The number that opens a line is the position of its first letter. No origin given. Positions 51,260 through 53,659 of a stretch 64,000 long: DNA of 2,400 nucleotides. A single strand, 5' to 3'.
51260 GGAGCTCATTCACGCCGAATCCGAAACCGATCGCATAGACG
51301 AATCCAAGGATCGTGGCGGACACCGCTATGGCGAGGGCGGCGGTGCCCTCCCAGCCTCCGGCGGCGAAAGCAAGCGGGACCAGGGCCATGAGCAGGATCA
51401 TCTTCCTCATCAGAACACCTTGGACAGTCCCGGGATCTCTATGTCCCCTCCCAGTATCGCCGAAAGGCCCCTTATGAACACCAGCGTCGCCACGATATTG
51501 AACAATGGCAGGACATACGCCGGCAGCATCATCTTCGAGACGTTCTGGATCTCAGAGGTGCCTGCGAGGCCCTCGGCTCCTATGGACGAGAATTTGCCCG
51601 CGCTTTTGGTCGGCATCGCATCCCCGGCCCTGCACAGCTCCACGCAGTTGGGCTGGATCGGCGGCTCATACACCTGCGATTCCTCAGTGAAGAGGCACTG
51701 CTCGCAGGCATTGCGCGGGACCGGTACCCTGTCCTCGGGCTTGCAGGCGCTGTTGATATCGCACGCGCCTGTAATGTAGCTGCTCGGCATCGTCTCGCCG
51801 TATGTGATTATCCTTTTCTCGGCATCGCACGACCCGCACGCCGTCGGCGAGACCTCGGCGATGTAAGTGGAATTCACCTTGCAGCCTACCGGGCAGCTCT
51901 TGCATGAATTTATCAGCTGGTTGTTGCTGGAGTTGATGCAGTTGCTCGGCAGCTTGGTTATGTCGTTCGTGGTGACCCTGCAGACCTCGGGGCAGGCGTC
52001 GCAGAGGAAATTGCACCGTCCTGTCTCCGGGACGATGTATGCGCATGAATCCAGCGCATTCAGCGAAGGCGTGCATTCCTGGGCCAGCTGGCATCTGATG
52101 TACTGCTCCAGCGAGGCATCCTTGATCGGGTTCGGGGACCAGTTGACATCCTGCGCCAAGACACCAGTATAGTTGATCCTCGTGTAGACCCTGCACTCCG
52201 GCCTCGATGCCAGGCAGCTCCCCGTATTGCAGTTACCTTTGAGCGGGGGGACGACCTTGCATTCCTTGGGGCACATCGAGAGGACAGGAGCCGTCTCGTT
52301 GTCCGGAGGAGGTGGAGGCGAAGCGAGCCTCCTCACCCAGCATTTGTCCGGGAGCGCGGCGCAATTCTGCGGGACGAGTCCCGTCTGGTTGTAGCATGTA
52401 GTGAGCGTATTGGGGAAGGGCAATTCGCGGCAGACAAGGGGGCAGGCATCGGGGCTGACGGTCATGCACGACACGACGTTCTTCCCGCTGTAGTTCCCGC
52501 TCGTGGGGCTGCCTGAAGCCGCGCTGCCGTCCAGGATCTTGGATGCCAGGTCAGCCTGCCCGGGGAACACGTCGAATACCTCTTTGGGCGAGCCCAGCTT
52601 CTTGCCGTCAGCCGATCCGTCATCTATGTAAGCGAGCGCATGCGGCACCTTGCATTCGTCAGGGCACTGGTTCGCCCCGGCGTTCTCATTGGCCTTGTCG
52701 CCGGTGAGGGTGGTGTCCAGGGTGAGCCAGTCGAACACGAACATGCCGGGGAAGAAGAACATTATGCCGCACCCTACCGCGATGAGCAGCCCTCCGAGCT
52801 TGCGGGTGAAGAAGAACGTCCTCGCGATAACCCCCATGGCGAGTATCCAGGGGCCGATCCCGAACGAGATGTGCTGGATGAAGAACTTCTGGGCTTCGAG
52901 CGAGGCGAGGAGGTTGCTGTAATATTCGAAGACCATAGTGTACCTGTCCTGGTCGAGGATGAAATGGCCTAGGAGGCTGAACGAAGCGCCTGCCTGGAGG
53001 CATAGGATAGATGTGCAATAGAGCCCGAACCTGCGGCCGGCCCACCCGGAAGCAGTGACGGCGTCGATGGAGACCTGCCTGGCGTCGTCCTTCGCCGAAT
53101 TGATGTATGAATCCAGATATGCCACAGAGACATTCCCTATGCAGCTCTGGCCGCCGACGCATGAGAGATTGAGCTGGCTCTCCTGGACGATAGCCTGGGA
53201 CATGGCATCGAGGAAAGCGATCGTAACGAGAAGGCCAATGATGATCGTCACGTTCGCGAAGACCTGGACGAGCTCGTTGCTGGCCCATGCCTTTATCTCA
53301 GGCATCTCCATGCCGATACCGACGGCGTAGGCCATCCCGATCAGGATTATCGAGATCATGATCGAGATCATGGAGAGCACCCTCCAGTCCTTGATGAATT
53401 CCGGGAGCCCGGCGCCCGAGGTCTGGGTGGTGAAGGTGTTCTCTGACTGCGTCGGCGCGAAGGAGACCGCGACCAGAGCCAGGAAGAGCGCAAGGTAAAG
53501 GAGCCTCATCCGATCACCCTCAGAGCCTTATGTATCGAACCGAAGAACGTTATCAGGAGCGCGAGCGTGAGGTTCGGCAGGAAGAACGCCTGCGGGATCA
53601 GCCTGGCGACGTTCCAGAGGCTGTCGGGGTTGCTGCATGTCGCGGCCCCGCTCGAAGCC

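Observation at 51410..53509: Paralog 4 carries a repeated CPxxC(K/R)V cysteine module ectodomain inserted between the conserved TM core and the C-terminal anchor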

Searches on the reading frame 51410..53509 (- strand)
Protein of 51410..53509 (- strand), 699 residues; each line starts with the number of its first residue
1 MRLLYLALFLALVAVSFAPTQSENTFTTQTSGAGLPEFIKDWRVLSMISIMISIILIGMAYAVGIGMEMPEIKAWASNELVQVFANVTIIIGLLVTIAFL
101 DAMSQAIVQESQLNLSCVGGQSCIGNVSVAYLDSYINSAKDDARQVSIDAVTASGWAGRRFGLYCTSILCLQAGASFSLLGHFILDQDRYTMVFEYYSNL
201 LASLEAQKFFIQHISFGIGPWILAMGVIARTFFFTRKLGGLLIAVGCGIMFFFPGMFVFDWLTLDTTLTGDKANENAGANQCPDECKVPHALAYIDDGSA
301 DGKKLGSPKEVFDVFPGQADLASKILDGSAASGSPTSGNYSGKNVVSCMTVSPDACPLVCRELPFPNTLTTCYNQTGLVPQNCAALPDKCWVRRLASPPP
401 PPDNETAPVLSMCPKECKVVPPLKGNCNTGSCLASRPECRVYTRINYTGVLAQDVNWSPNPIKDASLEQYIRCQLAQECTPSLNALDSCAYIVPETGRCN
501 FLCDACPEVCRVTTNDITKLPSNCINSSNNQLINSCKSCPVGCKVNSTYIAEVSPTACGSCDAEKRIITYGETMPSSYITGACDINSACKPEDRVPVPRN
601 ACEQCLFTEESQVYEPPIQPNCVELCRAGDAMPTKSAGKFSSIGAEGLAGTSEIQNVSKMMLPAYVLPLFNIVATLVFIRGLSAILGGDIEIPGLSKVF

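Call 6: search_protein_families(library=pfam, proteins=[window:51410-53509:-], max_evalue=0.1)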
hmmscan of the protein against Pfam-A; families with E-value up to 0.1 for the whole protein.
window:51410-53509:- (699 aa): 0 families

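Call 7: search_protein_families(library=ncbifam, proteins=[window:51410-53509:-], max_evalue=0.1)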
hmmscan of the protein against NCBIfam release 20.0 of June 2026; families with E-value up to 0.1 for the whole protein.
window:51410-53509:- (699 aa): 0 families

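Call 10: find_homologous_proteins(query=window:51410-53509:-)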
Query window:51410-53509:- (699 aa): 55 proteins with E <= 0.001 among 8000 candidates.
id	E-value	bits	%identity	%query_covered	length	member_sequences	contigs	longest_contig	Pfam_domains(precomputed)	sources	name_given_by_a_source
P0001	0.0e+0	1612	100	100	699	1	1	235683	-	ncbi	ncbi:MAG: hypothetical protein U0R44_03180 [Candidatus Micrarchaeia archaeon]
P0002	0.0e+0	1050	65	97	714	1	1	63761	-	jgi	jgi:hypothetical protein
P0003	0.0e+0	1041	64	97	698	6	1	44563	-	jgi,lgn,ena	-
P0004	0.0e+0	1029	63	97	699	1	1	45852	-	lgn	-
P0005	1.9e-295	1000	62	98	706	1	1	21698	-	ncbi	ncbi:MAG: hypothetical protein AB1324_07905 [Candidatus Micrarchaeota archaeon]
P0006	1.0e-287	975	61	100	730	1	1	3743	-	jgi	jgi:hypothetical protein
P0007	2.3e-281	954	58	98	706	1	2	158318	-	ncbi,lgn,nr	ncbi:hypothetical protein L0Y65_00690 [Candidatus Micrarchaeota archaeon]|nr:hypothetical protein [C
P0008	7.8e-278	942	58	98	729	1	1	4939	-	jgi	jgi:hypothetical protein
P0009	9.1e-275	932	57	100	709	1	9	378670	-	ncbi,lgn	-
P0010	8.7e-269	912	56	98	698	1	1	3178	-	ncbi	-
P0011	2.2e-201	689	47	99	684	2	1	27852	-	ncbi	-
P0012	5.2e-196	671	47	98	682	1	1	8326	-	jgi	jgi:hypothetical protein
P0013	3.6e-195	669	47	99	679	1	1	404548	-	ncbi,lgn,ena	-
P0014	1.3e-194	667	46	100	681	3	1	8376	-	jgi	jgi:hypothetical protein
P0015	5.3e-192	658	47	98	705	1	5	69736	-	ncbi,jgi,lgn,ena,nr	ncbi:hypothetical protein KKF81_01290 [Candidatus Micrarchaeota archaeon]|nr:hypothetical protein [C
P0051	3.1e-77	279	31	100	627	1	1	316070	-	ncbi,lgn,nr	ncbi:hypothetical protein HY990_00840 [Candidatus Micrarchaeota archaeon]|nr:hypothetical protein [C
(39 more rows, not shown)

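Call 13: find_encoding_contigs(protein=P0001, flank=10000, max_places=2)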
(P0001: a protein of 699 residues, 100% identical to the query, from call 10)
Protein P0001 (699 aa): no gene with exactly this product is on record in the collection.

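Call 14: find_encoding_contigs(protein=P0051, flank=10000, max_places=2)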
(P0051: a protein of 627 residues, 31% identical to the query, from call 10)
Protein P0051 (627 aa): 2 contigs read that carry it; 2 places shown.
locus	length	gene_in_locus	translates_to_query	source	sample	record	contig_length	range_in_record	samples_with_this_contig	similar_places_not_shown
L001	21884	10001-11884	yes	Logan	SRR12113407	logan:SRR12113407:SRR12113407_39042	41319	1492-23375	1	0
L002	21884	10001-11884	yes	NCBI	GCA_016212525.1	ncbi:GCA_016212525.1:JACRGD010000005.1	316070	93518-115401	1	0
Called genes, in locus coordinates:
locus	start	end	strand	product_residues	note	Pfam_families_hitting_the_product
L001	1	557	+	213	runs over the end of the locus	PF15985:KH_6 (weak)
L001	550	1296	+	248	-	PF01138:RNase_PH, PF03725:RNase_PH_C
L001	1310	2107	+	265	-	PF01138:RNase_PH, PF03725:RNase_PH_C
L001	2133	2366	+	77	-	PF01780:Ribosomal_L37ae, PF12760:Zn_ribbon_IS1595 (weak)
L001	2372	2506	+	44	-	-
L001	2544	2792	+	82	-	-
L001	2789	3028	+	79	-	PF09341:Pcc1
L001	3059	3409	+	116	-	PF01920:Prefoldin_2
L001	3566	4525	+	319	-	PF01368:DHH, PF02272:DHHA1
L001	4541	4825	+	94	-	-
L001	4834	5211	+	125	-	-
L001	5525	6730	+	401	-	PF00709:Adenylsucc_synt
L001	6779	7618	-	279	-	-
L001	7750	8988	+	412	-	-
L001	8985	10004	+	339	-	-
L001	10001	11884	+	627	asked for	-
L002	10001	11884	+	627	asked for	-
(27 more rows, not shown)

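Call 23: predict_structure(alignment_id=A2)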
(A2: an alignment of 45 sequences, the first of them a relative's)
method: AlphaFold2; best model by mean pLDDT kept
length: 699 residues; sequences in the alignment: 45
mean_pLDDT: 80.5   pTM: 0.53
mean pLDDT of the five models: 80.5, 77.3, 74.6, 74.2, 74.0
residues with pLDDT >= 90: 184; 70-90: 380; 50-70: 101; < 50: 34
segments of 3 or more residues with pLDDT < 50: 171-174, 270-279, 629-636, 638-640
pLDDT, mean of each block of 10 residues (from residue 1): 60 57 49 56 76 84 89 84 84 84 79 67 79 86 85 75 58 53 79 90 91 86 87 83 91 87 67 42 82 91 90 91 92 92 93 89 83 88 91 81 53 82 89 89 87 83 81 91 93 91 91 90 91 89 86 81 90 88 87 88 84 89 67 43 57 79 87 90 84 64
secondary structure, 60 per line:
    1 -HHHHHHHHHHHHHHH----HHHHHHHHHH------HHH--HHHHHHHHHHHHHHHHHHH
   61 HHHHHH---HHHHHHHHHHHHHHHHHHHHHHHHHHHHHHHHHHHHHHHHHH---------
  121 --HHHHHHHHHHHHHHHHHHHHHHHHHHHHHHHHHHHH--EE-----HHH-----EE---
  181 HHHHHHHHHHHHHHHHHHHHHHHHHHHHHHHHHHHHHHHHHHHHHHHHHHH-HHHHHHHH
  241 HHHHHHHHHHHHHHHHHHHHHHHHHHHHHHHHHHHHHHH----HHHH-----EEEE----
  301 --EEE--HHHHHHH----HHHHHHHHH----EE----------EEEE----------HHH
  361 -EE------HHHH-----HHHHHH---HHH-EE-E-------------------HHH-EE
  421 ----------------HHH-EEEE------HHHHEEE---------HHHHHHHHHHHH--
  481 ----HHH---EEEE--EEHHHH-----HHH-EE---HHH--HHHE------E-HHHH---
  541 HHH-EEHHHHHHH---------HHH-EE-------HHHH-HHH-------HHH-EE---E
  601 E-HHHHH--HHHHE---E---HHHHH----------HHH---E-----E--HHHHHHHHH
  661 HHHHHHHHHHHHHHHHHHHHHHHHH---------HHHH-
elements in order (helices of 4 or more, strands of 3 or more residues): H2-16 H21-30 H42-66 H70-111 H123-158 H181-231 H233-279 H284-287 E293-296 E303-305 H308-314 H319-327 E344-347 H370-373 H379-384 E441-444 H451-454 E455-457 H467-478 E491-494 H499-502 H534-537 H547-553 H576-579 H603-607 H610-613 H622-626 H652-685 H695-698

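Call 25: fold_search(model_id=the predicted structure, library=pdb)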
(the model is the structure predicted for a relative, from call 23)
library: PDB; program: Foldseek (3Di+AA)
matches with E <= 10: 87; with E <= 0.001: 0
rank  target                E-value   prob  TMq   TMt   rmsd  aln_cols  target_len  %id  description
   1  3r6y_A                1.3e+00  0.09  0.09  0.14  16.8       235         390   10  Crystal structure of chymotrypsin-treated aspartase from Bacillus sp. YM55-1 (released 2011-07-13)
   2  2fen_A                1.7e+00  0.07  0.08  0.14  19.8       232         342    9  3-carboxy-cis,cis-muconate lactonizing enzyme from Agrobacterium radiobacter S2 (released 2006-10-31)
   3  3v8g_B                1.9e+00  0.07  0.09  0.14  25.3       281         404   11  Crystal structure of an asymmetric trimer of a glutamate transporter homologue (GltPh) (released 2012-02-15)
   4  2fel_E                2.1e+00  0.08  0.08  0.14  18.1       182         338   10  3-carboxy-cis,cis-muconate lactonizing enzyme from Agrobacterium radiobacter S2 (released 2006-10-31)
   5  7udn_B                2.5e+00  0.18  0.11  0.26  30.3       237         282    9  Crystal structure of designed helical repeat protein RPB_PLP1_R6 in alternative conformation 2 (released 2023-03-22)
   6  9s9k_B                2.7e+00  0.09  0.09  0.24  24.8       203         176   12  S. islandicus CdvB (semi open) (released 2026-01-28)
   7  2efk                  2.8e+00  0.10  0.10  0.21  24.9       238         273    9  Crystal structure of the EFC domain of Cdc42-interacting protein 4 (released 2007-05-29)
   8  2fel_B                2.8e+00  0.04  0.08  0.14  20.1       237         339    9  3-carboxy-cis,cis-muconate lactonizing enzyme from Agrobacterium radiobacter S2 (released 2006-10-31)
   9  7zxc                  3.1e+00  0.06  0.07  0.08  19.6       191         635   15  H96D Mutant of Recombinant CODH-II (released 2023-03-15)
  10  8iyj_S5               3.2e+00  0.10  0.11  0.23  35.7       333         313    9  Cryo-EM structure of the 48-nm repeat doublet microtubule from mouse sperm (released 2023-07-05)
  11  9fqr_Fd               3.2e+00  0.06  0.09  0.16  22.2       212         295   13  96-nm repeat of axonemal doublet microtubules from bovine sperm (released 2025-03-26)
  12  2fel_A                3.2e+00  0.06  0.08  0.14  17.9       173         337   11  3-carboxy-cis,cis-muconate lactonizing enzyme from Agrobacterium radiobacter S2 (released 2006-10-31)
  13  7zx6                  3.2e+00  0.06  0.07  0.08  19.2       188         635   13  I567L Mutant of Recombinant CODH-II (released 2023-03-15)
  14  2fen_D                3.2e+00  0.04  0.08  0.14  20.4       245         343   10  3-carboxy-cis,cis-muconate lactonizing enzyme from Agrobacterium radiobacter S2 (released 2006-10-31)
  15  1i4t_B                3.7e+00  0.10  0.09  0.28  12.8       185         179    9  CRYSTAL STRUCTURE ANALYSIS OF RAC1-GMPPNP IN COMPLEX WITH ARFAPTIN (released 2001-05-16)
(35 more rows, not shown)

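Call 37: search_protein_representatives(alignment_id=A1)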
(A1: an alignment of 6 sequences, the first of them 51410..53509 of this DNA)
Query: 6 sequences, 333 profile positions. Proteins with E-value up to 0.001 (for the whole library): 2956; up to 1e-10: 2114; up to 1e-30: 382. The best 150 are listed.
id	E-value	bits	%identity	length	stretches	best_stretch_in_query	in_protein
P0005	4.8e-74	266.0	-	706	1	1-333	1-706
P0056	6.7e-70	252.4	-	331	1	1-333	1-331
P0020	1.1e-67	245.2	-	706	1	4-333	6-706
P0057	7.6e-63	229.2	-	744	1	1-333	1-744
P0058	2.7e-62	227.4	-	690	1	5-333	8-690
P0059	1.1e-60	222.1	-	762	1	17-333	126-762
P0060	8.1e-59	216.0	-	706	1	5-333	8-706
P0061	1.7e-58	214.9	-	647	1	11-332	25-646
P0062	4.1e-58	213.7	-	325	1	1-332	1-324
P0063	6.6e-58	213.0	-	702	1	11-333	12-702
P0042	4.4e-57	210.3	-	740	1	4-333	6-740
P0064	6.6e-57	209.7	-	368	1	24-333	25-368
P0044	5.2e-56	206.8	-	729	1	1-333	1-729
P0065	6.9e-56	206.4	-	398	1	22-332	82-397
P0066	1.1e-55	205.7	-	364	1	24-332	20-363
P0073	1.4e-53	198.7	-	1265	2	5-248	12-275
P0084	3.4e-50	187.7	-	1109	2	17-251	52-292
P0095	4.6e-47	177.4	-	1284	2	17-281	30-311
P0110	2.1e-45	171.9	-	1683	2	16-273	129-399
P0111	2.9e-45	171.4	-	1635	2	17-249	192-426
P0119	2.1e-44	168.6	-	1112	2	14-258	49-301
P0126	2.1e-43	165.3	-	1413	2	16-247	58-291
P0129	2.8e-43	164.9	-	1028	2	16-249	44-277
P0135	8.8e-43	163.3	-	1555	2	17-251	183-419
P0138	1.3e-42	162.7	-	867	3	11-250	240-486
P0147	7.1e-42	160.3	-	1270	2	7-254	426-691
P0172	3.9e-40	154.6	-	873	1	17-333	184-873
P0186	5.3e-39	150.9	-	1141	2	4-254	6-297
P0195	1.9e-38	149.1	-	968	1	16-333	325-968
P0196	2.1e-38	148.9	-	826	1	17-268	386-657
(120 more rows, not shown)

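Call 41: find_related_loci(query=A2, collection=genome_contigs, flank=10000)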
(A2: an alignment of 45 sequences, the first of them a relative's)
Query A2 (699 aa) in genome_contigs; peptide patterns used: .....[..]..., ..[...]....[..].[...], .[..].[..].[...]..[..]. (x = any residue, [..] = any of these).
218 stretches matched a pattern; 169 encode a relative of the query (tblastn E <= 1e-3); the best 80 are kept; 74 distinct loci.
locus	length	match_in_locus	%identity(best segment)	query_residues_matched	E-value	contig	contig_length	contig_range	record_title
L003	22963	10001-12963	57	3-699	0e+0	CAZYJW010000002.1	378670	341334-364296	MAG TPA_asm: Candidatus Micrarchaeota archaeon isolate binchicken_co27_231 genome assembly, contig: NODE_18_length_37867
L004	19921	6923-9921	62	14-699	0e+0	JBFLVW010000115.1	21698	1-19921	MAG: Candidatus Micrarchaeota archaeon isolate MAG016 MAG016_115, whole genome shotgun sequence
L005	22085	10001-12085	58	13-699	0e+0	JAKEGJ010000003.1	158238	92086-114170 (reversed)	MAG: Candidatus Micrarchaeota archaeon isolate PMV_4.13 PMV_4.13.k101_262471, whole genome shotgun sequence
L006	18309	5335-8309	65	28-699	0e+0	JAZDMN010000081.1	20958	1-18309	MAG: Candidatus Micrarchaeota archaeon isolate MEGAHIT-group-0.655 k141_20194492, whole genome shotgun sequence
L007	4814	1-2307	63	186-699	0e+0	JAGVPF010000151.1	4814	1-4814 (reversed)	MAG: archaeon isolate DeMMO3_33 c_000000059892, whole genome shotgun sequence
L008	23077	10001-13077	64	8-699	0e+0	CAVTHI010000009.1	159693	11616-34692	MAG: uncultured archaeon isolate MFD05942.bin.2.360 genome assembly, contig: contig_74338, whole genome shotgun sequence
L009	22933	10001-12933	46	2-699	0e+0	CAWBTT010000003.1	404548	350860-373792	MAG: uncultured Candidatus Micrarchaeota archaeon isolate MFD03804.bin.2.25 genome assembly, contig: contig_19076, whole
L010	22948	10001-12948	45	2-699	0e+0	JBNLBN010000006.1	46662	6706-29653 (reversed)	MAG: Candidatus Micrarchaeia archaeon isolate C2.bin.27.permissive NODE_6_length_46662_cov_4.275024, whole genome shotgu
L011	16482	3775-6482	47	20-699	0e+0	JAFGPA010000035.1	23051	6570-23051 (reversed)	MAG: Candidatus Micrarchaeota archaeon isolate Zod_Metabat.667 k87_10481000, whole genome shotgun sequence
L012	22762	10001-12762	45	2-699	0e+0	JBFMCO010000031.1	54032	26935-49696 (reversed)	MAG: Candidatus Micrarchaeota archaeon isolate MAG195 MAG195_31, whole genome shotgun sequence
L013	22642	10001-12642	47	35-699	0e+0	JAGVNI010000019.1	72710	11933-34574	MAG: archaeon isolate DeMMO3_13 c_000000023996, whole genome shotgun sequence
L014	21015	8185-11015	45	16-699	0e+0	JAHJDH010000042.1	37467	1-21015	MAG: Candidatus Micrarchaeota archaeon isolate Modern_marine.mb.41 Modern_marine.mb.41_k141_2460910, whole genome shotgu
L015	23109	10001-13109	45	16-699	0e+0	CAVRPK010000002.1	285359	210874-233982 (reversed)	MAG: uncultured Candidatus Micrarchaeota archaeon isolate MFD03804.bin.2.26 genome assembly, contig: contig_63928, whole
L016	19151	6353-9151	45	1-699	0e+0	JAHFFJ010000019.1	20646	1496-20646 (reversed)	MAG: Candidatus Micrarchaeota archaeon isolate nzgw29 NODE_1549_length_20647_cov_3.859934, whole genome shotgun sequence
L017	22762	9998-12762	44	1-699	0e+0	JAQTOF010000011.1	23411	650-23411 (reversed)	MAG: Candidatus ainarchaeum sp. isolate STA_81 NODE_4091_length_23411_cov_3.012927_Sandtown_A, whole genome shotgun sequ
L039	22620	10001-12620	33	28-699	3e-93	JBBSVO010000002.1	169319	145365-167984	MAG: Candidatus Micrarchaeota archaeon isolate H52-bin163_1 H52_bin163_1_000000000002, whole genome shotgun sequence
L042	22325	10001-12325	30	2-699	2e-86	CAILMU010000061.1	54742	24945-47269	uncultured Candidatus Micrarchaeota archaeon isolate AlinenSediments_bin-0775 genome assembly, contig: bin-0775:061/246,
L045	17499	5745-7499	34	6-699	7e-80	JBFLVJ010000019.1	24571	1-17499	MAG: Candidatus Micrarchaeota archaeon isolate MAG003 MAG003_19, whole genome shotgun sequence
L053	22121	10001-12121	30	37-699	1e-69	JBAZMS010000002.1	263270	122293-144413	MAG: Candidatus Micrarchaeia archaeon isolate SO_2017_LW4_49 scaffold_28_c2_LW137-91_2017, whole genome shotgun sequence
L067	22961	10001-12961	27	30-699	4e-48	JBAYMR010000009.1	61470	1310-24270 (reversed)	MAG: Candidatus Micrarchaeia archaeon isolate SO_2016_LW1_44 scaffold00291_LW64-88_2016, whole genome shotgun sequence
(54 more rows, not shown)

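Call 47: search_solved_structures(query=A2, max_evalue=10)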
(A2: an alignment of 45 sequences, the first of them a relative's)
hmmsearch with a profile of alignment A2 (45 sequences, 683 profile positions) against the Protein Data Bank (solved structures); distinct sequences matched with E-value up to 10: 2.
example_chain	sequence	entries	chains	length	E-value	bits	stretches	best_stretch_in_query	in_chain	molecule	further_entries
36zl_A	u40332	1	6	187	0.12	13.8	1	472-511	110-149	Corrinoid adenosyltransferase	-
3msq_A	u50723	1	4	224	1.5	10.1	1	187-247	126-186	Putative ubiquinone biosynthesis protein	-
